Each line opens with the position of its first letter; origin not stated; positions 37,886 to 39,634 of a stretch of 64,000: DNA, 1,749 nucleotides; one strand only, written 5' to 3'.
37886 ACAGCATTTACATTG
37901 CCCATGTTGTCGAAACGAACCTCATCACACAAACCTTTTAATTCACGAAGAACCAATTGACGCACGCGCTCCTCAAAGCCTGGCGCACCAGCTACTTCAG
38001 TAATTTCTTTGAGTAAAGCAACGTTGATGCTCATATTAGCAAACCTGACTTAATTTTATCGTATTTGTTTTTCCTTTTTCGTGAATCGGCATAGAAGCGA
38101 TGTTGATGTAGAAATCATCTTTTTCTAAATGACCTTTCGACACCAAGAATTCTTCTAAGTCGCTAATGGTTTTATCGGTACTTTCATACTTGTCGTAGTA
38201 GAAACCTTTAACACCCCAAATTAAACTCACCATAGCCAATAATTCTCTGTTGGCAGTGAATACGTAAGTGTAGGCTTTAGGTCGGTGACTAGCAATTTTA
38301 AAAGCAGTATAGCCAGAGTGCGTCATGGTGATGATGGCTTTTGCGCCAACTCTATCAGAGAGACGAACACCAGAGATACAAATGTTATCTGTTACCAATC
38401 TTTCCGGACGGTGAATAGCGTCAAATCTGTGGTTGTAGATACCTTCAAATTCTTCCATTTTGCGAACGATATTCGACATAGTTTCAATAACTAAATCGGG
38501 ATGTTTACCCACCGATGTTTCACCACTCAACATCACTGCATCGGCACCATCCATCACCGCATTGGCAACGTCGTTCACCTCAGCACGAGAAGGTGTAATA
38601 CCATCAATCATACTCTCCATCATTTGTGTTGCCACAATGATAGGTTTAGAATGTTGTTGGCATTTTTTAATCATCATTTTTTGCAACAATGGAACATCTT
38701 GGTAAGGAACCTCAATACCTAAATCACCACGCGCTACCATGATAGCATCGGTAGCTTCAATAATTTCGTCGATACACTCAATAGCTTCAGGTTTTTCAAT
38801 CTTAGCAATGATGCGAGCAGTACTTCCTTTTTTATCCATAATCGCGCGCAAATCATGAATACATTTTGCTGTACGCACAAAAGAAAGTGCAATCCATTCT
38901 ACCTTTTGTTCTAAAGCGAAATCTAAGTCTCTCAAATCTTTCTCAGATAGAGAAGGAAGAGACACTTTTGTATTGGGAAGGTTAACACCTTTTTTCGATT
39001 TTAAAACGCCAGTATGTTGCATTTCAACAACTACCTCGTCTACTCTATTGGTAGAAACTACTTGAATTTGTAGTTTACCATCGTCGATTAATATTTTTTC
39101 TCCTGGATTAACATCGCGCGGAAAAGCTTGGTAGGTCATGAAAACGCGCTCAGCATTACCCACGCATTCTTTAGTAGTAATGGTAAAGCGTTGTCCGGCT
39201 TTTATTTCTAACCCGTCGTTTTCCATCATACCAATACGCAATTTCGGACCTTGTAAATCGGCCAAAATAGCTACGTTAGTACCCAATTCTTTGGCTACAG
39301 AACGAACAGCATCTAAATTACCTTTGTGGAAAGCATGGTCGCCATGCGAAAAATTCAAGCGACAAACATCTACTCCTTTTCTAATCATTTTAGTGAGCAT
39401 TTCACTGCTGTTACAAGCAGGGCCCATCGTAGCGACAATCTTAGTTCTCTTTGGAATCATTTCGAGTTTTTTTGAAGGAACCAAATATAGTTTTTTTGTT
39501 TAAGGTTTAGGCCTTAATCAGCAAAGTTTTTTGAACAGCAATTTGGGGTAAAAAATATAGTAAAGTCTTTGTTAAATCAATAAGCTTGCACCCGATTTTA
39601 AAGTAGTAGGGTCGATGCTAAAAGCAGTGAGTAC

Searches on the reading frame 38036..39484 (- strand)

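Call 62: search_protein_families(library=ncbifam, proteins=[window:38036-39484:-], max_evalue=0.00001)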
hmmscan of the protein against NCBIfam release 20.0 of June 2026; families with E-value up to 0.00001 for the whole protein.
window:38036-39484:- (482 aa): 7 families
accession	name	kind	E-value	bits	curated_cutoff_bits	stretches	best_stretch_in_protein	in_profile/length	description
NF004491.0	PRK05826.1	subfamily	1.3e-160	535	432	1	10-481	3-475/477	pyruvate kinase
TIGR01064.1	pyruv_kin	equivalog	1.1e-159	532.1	306.4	1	12-481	1-476/476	pyruvate kinase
NF004886.0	PRK06247.1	subfamily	2.6e-155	517.8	623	1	12-481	5-470/476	pyruvate kinase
NF004978.0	PRK06354.1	subfamily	1.7e-152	508.9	462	1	9-480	5-477/590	pyruvate kinase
NF006664.0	PRK09206.1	equivalog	9.5e-125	416.8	686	1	12-479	2-468/470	pyruvate kinase PykF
NF005234.0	PRK06739.1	equivalog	7.6e-96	321.1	564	1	17-340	6-325/352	pyruvate kinase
NF011314.0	PRK14725.1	equivalog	1.3e-53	182.3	642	2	103-348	344-598/614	pyruvate kinase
